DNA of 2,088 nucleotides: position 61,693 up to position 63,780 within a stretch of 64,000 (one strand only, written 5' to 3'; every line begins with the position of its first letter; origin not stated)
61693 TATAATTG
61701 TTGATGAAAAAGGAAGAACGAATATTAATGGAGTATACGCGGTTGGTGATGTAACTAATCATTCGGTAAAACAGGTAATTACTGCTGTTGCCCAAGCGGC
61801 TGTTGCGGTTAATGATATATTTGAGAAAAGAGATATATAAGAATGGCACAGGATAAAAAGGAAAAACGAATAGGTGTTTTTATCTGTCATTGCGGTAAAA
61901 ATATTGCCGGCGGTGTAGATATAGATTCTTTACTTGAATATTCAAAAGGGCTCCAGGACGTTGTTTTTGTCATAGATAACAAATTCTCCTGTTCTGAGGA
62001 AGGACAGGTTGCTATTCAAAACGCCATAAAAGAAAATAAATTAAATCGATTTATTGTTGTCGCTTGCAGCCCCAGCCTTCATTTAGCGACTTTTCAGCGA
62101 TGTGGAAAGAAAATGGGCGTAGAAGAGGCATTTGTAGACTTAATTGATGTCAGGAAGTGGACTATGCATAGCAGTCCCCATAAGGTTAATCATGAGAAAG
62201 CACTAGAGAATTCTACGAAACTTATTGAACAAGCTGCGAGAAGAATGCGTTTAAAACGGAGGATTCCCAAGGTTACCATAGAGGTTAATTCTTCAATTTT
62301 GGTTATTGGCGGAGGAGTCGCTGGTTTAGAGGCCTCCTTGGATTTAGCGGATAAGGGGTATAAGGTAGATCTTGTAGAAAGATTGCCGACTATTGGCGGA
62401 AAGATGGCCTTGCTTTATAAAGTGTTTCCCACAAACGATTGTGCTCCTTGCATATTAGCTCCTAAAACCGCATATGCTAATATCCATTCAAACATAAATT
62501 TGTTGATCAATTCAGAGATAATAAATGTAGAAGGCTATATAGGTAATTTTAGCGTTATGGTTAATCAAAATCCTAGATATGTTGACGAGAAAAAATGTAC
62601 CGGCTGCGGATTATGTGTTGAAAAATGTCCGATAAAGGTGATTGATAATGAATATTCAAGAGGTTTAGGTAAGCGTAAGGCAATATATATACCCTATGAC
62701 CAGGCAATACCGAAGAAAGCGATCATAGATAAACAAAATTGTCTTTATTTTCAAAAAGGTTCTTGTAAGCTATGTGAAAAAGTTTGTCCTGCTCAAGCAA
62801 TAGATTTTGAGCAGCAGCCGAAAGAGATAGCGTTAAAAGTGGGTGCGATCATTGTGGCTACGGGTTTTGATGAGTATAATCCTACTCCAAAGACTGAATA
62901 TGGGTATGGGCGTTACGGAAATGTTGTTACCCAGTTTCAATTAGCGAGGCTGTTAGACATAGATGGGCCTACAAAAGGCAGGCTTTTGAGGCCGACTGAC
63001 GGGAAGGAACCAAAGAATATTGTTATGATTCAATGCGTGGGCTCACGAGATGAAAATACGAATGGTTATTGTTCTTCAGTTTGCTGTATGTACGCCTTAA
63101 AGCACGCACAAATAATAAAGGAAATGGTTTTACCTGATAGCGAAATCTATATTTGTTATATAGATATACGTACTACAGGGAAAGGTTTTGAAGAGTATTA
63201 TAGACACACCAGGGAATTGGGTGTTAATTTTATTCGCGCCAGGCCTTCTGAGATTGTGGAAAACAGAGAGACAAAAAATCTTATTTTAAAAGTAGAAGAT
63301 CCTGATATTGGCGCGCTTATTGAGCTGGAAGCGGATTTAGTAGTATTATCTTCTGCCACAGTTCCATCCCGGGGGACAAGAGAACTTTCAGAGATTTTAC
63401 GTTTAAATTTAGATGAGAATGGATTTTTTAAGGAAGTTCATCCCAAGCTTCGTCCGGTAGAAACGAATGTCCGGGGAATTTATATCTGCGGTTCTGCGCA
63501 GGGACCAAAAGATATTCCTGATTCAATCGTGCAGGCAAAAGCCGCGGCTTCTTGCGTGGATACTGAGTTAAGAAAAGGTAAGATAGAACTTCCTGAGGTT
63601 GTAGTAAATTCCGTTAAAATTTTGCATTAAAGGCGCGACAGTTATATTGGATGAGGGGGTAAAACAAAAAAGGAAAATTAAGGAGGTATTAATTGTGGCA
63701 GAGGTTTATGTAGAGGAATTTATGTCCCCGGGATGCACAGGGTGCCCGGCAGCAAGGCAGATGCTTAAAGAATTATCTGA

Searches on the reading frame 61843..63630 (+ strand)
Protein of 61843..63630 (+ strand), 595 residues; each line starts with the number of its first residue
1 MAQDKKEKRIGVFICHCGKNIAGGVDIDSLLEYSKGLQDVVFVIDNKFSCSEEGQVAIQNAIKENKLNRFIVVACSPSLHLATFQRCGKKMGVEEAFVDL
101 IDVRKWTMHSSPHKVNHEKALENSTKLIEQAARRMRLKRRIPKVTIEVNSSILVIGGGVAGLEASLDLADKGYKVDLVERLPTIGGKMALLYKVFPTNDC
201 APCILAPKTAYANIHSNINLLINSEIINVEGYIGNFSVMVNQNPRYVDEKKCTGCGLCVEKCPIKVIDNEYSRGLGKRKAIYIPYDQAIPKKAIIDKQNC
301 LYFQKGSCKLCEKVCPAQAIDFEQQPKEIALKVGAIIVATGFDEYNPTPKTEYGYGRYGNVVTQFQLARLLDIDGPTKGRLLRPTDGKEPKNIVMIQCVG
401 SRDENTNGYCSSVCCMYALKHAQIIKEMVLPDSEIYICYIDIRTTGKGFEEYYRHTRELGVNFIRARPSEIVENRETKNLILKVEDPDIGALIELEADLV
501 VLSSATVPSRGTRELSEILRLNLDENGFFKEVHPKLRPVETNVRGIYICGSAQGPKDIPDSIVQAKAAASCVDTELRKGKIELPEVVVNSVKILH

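Call 83: search_protein_families(library=pfam, proteins=[window:61843-63630:+], max_evalue=0.00001)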
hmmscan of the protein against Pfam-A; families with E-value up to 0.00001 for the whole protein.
window:61843-63630:+ (595 aa): 7 families
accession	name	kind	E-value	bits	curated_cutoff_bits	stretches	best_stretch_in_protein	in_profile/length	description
PF07992.20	Pyr_redox_2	-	4.1e-16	59.7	26.1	2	151-566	2-288/291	Pyridine nucleotide-disulphide oxidoreductase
PF00037.32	Fer4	-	1.3e-08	34.7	21.1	1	246-267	2-23/24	4Fe-4S binding domain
PF12838.12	Fer4_7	-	2.7e-07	31.4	27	1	251-319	1-52/52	4Fe-4S dicluster domain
PF13484.11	Fer4_16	-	4.5e-07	31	30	1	251-317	1-65/66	4Fe-4S double cluster binding domain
PF25160.1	LdpA_Fe-S-bd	-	1.7e-06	28.1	27.6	0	247-269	23-45/49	LdpA Fe-S cluster-binding domain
PF13187.11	Fer4_9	-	4.9e-06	26.9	27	0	250-266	35-51/52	4Fe-4S dicluster domain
PF00070.33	Pyr_redox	-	6.5e-06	27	22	0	152-185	2-35/82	Pyridine nucleotide-disulphide oxidoreductase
